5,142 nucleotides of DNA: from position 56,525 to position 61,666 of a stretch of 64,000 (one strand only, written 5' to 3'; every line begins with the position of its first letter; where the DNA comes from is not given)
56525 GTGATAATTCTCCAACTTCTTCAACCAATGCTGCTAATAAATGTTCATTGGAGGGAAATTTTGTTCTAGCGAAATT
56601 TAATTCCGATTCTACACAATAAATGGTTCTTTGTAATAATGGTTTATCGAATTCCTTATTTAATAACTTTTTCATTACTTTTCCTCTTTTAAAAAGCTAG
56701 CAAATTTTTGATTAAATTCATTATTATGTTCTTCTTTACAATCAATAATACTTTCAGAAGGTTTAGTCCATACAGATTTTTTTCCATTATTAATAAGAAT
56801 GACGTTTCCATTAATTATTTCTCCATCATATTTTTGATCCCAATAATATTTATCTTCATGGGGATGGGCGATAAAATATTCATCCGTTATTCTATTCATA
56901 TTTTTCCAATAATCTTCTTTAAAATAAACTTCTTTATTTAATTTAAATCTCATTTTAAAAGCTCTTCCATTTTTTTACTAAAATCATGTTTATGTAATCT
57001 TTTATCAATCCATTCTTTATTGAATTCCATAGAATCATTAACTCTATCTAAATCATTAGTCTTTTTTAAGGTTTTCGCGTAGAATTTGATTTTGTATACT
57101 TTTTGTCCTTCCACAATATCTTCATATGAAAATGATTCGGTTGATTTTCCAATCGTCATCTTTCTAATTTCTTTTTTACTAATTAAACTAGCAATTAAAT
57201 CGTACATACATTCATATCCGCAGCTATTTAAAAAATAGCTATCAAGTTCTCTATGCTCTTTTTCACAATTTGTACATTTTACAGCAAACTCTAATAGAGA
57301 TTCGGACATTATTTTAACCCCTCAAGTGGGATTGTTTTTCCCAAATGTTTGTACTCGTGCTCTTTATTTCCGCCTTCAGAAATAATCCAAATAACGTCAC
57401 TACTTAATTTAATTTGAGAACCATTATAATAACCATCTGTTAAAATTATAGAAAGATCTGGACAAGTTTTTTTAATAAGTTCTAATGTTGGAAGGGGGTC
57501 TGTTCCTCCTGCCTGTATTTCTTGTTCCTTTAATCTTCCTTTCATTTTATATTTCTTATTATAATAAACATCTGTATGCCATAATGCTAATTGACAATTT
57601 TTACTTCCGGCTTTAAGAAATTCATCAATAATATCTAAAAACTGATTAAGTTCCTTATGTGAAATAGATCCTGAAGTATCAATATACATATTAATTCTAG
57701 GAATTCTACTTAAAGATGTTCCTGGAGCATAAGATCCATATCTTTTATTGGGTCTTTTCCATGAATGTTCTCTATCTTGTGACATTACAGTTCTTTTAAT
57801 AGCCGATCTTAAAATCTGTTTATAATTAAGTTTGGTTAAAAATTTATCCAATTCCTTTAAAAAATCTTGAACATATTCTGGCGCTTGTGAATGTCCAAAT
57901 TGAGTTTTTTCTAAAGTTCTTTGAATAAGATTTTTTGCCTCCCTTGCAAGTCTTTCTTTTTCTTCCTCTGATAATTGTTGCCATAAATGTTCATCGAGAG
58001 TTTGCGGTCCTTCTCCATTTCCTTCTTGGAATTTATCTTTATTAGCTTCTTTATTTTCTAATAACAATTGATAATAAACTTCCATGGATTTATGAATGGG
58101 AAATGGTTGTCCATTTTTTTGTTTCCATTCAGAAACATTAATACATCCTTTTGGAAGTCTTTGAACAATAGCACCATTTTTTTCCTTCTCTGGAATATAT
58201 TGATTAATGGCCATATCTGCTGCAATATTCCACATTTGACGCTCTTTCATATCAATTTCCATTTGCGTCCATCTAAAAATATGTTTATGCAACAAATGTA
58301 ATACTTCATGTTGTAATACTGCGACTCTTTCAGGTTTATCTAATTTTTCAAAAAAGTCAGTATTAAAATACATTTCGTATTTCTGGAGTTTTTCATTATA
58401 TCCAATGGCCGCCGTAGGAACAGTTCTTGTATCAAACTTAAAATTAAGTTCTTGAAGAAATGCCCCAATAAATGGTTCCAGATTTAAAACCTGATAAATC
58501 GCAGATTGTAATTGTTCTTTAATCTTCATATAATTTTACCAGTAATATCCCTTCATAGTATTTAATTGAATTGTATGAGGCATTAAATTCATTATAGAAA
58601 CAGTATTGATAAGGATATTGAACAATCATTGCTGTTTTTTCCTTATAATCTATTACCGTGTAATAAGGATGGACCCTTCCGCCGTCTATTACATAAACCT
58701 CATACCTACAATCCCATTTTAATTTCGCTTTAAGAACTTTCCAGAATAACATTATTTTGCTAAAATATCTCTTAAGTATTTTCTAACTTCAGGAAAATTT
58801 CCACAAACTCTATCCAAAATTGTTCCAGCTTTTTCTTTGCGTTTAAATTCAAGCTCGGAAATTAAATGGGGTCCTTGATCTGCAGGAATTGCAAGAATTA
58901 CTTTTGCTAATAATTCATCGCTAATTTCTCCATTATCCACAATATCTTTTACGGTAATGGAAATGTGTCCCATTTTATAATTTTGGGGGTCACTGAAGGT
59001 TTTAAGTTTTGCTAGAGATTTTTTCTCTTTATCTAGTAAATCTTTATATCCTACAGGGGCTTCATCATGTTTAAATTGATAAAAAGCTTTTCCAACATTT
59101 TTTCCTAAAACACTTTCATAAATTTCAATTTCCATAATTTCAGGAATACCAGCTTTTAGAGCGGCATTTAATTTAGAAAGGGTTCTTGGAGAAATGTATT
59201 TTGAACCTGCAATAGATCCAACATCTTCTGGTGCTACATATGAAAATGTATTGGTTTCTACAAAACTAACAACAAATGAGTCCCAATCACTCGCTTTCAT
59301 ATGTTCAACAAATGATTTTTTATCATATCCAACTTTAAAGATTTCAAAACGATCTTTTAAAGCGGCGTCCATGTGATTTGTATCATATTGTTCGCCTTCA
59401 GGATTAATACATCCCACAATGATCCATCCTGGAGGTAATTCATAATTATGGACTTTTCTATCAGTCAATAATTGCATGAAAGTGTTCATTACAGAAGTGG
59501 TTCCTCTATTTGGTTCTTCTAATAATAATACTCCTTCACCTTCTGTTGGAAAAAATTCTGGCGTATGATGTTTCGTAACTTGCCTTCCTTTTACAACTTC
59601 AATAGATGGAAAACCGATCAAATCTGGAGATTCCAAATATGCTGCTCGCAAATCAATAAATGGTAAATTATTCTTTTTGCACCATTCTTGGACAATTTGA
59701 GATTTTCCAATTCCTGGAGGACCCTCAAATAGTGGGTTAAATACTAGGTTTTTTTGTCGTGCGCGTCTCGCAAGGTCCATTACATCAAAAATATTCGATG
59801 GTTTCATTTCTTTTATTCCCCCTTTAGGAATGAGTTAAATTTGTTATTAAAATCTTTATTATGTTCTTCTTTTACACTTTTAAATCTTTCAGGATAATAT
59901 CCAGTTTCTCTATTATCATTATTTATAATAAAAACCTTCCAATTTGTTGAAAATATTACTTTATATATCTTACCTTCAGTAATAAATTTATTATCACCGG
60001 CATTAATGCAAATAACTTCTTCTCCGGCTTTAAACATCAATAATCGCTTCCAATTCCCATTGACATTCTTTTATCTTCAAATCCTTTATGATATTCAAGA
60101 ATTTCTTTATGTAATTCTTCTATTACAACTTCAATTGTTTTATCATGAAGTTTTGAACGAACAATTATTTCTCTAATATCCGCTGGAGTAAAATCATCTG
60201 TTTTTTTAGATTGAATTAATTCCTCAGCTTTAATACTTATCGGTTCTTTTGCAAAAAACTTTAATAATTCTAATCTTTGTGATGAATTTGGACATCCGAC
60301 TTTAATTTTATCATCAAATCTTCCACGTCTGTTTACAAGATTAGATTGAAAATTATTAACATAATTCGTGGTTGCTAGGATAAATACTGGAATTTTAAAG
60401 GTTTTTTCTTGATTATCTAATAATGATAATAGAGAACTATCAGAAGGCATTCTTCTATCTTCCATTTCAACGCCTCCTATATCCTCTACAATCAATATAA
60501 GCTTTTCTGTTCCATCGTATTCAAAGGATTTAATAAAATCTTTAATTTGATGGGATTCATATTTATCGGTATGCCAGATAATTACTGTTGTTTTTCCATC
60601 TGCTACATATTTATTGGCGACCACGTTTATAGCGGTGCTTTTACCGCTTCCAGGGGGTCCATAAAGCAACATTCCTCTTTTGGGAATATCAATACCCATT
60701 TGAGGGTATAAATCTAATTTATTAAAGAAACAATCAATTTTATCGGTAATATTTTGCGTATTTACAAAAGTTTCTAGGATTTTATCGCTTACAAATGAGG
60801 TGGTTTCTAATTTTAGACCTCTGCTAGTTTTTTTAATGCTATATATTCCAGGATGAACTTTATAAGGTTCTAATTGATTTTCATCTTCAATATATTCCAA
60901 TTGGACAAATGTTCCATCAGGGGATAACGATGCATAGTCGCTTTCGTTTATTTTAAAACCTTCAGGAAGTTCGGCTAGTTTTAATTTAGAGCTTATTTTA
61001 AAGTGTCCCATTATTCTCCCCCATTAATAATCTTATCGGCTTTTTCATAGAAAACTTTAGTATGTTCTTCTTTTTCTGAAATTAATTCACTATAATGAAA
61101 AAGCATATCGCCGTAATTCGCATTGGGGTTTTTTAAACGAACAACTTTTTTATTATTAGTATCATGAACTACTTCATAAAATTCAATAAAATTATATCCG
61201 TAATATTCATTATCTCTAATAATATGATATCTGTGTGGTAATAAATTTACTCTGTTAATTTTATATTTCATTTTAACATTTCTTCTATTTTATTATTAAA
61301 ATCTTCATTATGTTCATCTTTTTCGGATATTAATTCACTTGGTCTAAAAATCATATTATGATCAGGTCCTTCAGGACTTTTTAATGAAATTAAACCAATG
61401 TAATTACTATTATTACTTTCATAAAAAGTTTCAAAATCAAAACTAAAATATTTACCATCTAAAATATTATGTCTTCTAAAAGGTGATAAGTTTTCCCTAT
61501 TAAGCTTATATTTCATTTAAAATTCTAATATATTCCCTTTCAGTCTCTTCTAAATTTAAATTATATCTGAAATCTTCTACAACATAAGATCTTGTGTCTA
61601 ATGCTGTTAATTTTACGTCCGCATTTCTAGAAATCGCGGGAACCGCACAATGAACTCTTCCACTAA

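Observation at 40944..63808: Nineteen small genes with different N-termini share one C-terminal helix fused to the next gene's start, and bracket nearly every enzyme gene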

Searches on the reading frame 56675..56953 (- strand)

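Call 27: search_protein_families(library=pfam, proteins=[window:56675-56953:-], max_evalue=0.05)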
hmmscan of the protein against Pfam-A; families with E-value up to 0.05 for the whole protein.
window:56675-56953:- (92 aa): 1 family
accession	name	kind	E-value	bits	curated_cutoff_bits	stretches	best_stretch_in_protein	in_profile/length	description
PF04676.19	CwfJ_C_2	-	0.023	15.9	28.8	1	23-87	33-93/96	Protein similar to CwfJ C-terminus 2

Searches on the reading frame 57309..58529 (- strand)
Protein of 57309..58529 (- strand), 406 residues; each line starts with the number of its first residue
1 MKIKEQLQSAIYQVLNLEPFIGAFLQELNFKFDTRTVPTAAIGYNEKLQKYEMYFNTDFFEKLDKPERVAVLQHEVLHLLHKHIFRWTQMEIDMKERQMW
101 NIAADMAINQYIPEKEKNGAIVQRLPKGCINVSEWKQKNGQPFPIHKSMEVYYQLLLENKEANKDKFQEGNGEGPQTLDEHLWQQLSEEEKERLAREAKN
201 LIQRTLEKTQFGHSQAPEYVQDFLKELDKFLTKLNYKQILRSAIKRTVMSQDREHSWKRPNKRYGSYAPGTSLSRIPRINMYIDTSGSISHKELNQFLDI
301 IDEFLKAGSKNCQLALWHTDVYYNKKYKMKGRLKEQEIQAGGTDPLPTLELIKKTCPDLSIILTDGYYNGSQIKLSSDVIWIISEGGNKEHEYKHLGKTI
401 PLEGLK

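Call 74: search_protein_families(library=pfam, proteins=[window:57309-58529:-], max_evalue=0.001)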
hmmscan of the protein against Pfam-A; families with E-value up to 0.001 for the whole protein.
window:57309-58529:- (406 aa): 3 families
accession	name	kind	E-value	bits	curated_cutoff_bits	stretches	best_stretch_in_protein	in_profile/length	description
PF13203.12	DUF2201_N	-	7.7e-22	78.6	23.2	1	5-264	4-255/271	Putative metallopeptidase domain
PF09967.15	DUF2201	-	6.1e-14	52.6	26.4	1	281-390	3-111/123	VWA-like domain (DUF2201)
PF18894.6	PhageMetallopep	-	1.9e-05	25.2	23.7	1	45-84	62-97/134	Putative phage metallopeptidase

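Call 75: find_related_loci(query=window:57309-58529:-, collection=viral_contigs, flank=10000)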
Query window:57309-58529:- (406 aa) in viral_contigs; peptide patterns used: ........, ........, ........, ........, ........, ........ (x = any residue, [..] = any of these).
5 stretches matched a pattern, but none encodes a relative of the query by tblastn (E <= 1e-3).
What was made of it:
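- Tried and rejected: An IMG/VR search for relatives of the DUF2201/VWA protein found none (call 75).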

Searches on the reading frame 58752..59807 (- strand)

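Call 74: search_protein_families(library=pfam, proteins=[window:58752-59807:-], max_evalue=0.001)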
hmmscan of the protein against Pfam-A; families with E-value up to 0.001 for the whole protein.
window:58752-59807:- (351 aa): 2 families
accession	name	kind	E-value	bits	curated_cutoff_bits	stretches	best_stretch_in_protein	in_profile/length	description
PF07728.20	AAA_5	-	2.8e-08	34.3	22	1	26-154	3-139/139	AAA domain (dynein-related subfamily)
PF20030.5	bpMoxR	-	0.00028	20.5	27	1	5-156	19-162/205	MoxR domain in the MoxR-vWA-beta-propeller ternary systems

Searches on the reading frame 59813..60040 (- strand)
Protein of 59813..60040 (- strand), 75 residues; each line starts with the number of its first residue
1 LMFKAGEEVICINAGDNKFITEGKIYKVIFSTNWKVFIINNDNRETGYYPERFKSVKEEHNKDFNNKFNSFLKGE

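Call 27: search_protein_families(library=pfam, proteins=[window:59813-60040:-], max_evalue=0.05)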
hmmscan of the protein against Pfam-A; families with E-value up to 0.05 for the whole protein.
window:59813-60040:- (75 aa): 1 family
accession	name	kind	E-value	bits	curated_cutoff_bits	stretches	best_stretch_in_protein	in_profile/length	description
PF20111.4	DUF6501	-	6.6e-05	23.1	23.8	1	11-55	17-66/67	Family of unknown function (DUF6501)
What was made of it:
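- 59813..60040 (-): M-family gene (74-75 aa), class II. Motif 59822-59863 (KF variant plus extension KGE with GGGGGA). DUF6501 scores 23.1 bits against a cut-off of 23.8 (call 27).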

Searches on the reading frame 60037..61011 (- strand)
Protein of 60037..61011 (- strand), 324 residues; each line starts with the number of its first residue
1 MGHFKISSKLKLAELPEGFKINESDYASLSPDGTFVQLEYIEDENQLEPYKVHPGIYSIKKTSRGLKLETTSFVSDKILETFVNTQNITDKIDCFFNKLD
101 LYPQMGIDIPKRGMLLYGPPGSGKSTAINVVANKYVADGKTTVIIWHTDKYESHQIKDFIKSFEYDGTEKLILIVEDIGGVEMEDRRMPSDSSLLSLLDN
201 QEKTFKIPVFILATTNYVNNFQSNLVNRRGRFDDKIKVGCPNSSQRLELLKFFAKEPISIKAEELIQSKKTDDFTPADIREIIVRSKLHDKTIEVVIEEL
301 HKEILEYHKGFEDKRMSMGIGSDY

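Call 74: search_protein_families(library=pfam, proteins=[window:60037-61011:-], max_evalue=0.001)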
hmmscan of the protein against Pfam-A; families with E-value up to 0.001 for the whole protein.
window:60037-61011:- (324 aa): 6 families
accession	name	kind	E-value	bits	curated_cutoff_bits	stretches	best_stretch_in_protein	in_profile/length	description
PF00004.35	AAA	-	5.2e-13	50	21.2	1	114-239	1-130/131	ATPase family associated with various cellular activities (AAA)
PF20720.3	nSTAND3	-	3.7e-08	33.7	27.2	1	114-227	20-123/155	Novel STAND NTPase 3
PF25199.1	nSTAND_NTPase5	-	6.5e-05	23.2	34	1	112-178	42-105/145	Novel STAND NTPase 5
PF05673.19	DUF815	-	0.00014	21.6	23.8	1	112-217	54-151/249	Protein of unknown function (DUF815)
PF13191.12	AAA_16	-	0.00048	21.1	32.6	0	112-149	25-58/167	AAA ATPase domain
PF13401.12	AAA_22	-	0.00071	20.3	27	0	113-145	7-39/130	AAA domain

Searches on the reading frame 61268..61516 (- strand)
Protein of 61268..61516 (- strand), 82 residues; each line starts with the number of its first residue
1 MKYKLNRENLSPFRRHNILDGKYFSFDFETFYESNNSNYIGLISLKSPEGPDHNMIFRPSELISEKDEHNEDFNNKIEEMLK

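Call 27: search_protein_families(library=pfam, proteins=[window:61268-61516:-], max_evalue=0.05)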
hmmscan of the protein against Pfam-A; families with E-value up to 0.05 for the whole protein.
window:61268-61516:- (82 aa): 0 families

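Call 45: predict_structure(alignment_id=A5)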
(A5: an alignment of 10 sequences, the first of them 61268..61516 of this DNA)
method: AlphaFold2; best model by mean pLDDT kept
length: 82 residues; sequences in the alignment: 10
mean_pLDDT: 90.4   pTM: 0.75
mean pLDDT of the five models: 90.4, 88.6, 88.5, 87.3, 72.3
residues with pLDDT >= 90: 48; 70-90: 32; 50-70: 2; < 50: 0
segments of 3 or more residues with pLDDT < 50: none
pLDDT, mean of each block of 10 residues (from residue 1): 95 88 92 83 92 91 93 89 86
secondary structure, 60 per line:
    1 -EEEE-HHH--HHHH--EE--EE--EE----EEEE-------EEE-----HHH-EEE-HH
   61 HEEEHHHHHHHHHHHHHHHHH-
elements in order: E2-5 H12-15 E32-35 E43-45 E55-57 E62-64 H65-81
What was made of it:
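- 61268..61516 (-): M-family gene (82 aa), class I. Motif 61271-61312, with Ile in place of Met. AF2 model pLDDT 90.4: small beta domain, strand 62-64, helix 65-81 (call 45).
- The helix has high pLDDT, 86-93 (call 45).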

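Call 49: fold_search(model_id=the predicted structure, library=pdb)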
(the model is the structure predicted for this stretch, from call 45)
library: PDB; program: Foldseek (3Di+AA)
matches with E <= 10: 275; with E <= 0.001: 0
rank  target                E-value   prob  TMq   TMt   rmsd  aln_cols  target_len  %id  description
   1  3fif_A                5.6e-01  0.51  0.31  0.43   2.9        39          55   13  Crystal structure of the ygdR protein from E.coli. Northeast Structural Genomics target ER382A. (released 2009-01-06)
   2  6l7p_O                7.1e-01  0.75  0.52  0.61   3.8        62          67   21  cryo-EM structure of cyanobacteria NDH-1LdelV complex (released 2020-02-19)
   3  7ouf_A                8.6e-01  0.51  0.38  0.14   4.7        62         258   10  Structure of the STLV intasome:B56 complex bound to the strand-transfer inhibitor XZ450 (released 2021-08-18)
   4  8qyu_A                8.6e-01  0.38  0.29  0.04   2.7        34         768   12  Beta-cardiac myosin S1 fragment in the pre-powerstroke state complexed to Omecamtiv mecarbil (released 2023-12-13)
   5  2k57_MODEL_1_A        1.0e+00  0.41  0.31  0.44   2.7        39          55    8  Solution NMR Structure of Putative Lipoprotein from Pseudomonas syringae Gene Locus PSPTO2350. Northeast Struc (released 2008-09-30)
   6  2ra2_E                1.1e+00  0.41  0.32  0.46   2.6        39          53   15  X-Ray structure of the Q7CPV8 protein from Salmonella typhimurium at the resolution 1.9 A. Northeast Structural Genomi (released 2007-10-09)
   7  2rd1_A                1.1e+00  0.35  0.31  0.42   2.6        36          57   11  X-Ray structure of the protein Q7CQI7. Northeast Structural Genomics Consortium target StR87A (released 2007-10-09)
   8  4tse_A                1.2e+00  0.51  0.48  0.28   4.5        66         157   15  Crystal Structure of the Mib Repeat Domain of Mind bomb 1 (released 2015-03-18)
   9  3fif_C                1.2e+00  0.33  0.31  0.42   2.7        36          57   14  Crystal structure of the ygdR protein from E.coli. Northeast Structural Genomics target ER382A. (released 2009-01-06)
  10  2ra2_D                1.4e+00  0.38  0.33  0.46   2.0        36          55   17  X-Ray structure of the Q7CPV8 protein from Salmonella typhimurium at the resolution 1.9 A. Northeast Structural Genomi (released 2007-10-09)
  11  1yp5                  1.5e+00  0.33  0.31  0.41   2.6        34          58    9  Yeast Myo5 SH3 domain, tetragonal crystal form (released 2006-01-17)
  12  2rd1_B                1.5e+00  0.28  0.31  0.41   2.7        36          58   11  X-Ray structure of the protein Q7CQI7. Northeast Structural Genomics Consortium target StR87A (released 2007-10-09)
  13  2nwm_MODEL_1_A        1.6e+00  0.23  0.38  0.49   5.1        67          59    7  Solution structure of the first SH3 domain of human Vinexin and its interaction with the peptides from Vinculi (released 2007-04-24)
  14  6z1p_Ac               1.6e+00  0.21  0.28  0.10   2.9        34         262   26  Structure of the mitochondrial ribosome from Tetrahymena thermophila (released 2020-06-24)
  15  1va7_A                1.7e+00  0.21  0.32  0.37   3.9        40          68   15  Yeast Myo3 SH3 domain, triclinic crystal form (released 2005-06-14)
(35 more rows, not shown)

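Call 71: fold_search(model_id=the predicted structure, library=viral)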
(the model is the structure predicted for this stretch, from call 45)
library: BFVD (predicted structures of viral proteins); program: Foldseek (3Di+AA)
matches with E <= 10: 494; with E <= 0.001: 0
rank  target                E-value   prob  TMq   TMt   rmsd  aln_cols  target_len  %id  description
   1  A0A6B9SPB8            8.5e-02  0.99  0.53  0.71   2.8        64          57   16  PRC-barrel domain-containing protein [Escherichia phage 2725-N35]
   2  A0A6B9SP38            1.3e-01  0.97  0.48  0.61   3.9        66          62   20  Uncharacterized protein [Escherichia phage 2725-N35]
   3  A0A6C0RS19            1.4e-01  0.84  0.46  0.43   6.9        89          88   15  (no name in the UniProt tables at hand)
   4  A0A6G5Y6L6            2.3e-01  0.84  0.48  0.30   3.6        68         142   12  (no name in the UniProt tables at hand)
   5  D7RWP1                2.6e-01  0.57  0.39  0.12   9.4        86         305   17  (no name in the UniProt tables at hand)
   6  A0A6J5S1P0            2.8e-01  0.75  0.44  0.25   3.6        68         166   13  dATP/dGTP diphosphohydrolase N-terminal domain-containing protein [uncultured Caudovirales phage]
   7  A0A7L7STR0            4.6e-01  0.66  0.45  0.16   6.9        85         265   16  (no name in the UniProt tables at hand)
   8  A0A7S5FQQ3            4.9e-01  0.72  0.39  0.58   4.0        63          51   16  (no name in the UniProt tables at hand)
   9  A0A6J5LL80            5.2e-01  0.21  0.24  0.25   8.9        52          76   17  Uncharacterized protein [uncultured Caudovirales phage]
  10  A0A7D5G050            5.5e-01  0.75  0.44  0.63   3.6        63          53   10  Uncharacterized protein [Escherichia phage vB_EcoS_FP]
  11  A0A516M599            5.9e-01  0.35  0.41  0.44   4.7        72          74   14  (no name in the UniProt tables at hand)
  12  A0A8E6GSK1            5.9e-01  0.25  0.35  0.27   7.8        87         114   16  Uncharacterized protein [Clostridium phage vB_CpeP_HN02]
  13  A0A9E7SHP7            6.2e-01  0.41  0.43  0.20  10.8        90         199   17  Uncharacterized protein [Enterococcus phage Sw5]
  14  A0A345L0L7            6.2e-01  0.38  0.30  0.34   5.9        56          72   11  Uncharacterized protein [Mycobacterium phage Steamy]
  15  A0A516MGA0            6.6e-01  0.41  0.37  0.49   4.2        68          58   12  (no name in the UniProt tables at hand)
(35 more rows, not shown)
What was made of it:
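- Tried and rejected: Foldseek of the class I model against PDB and BFVD gave nothing below E=0.085 (calls 49, 71).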
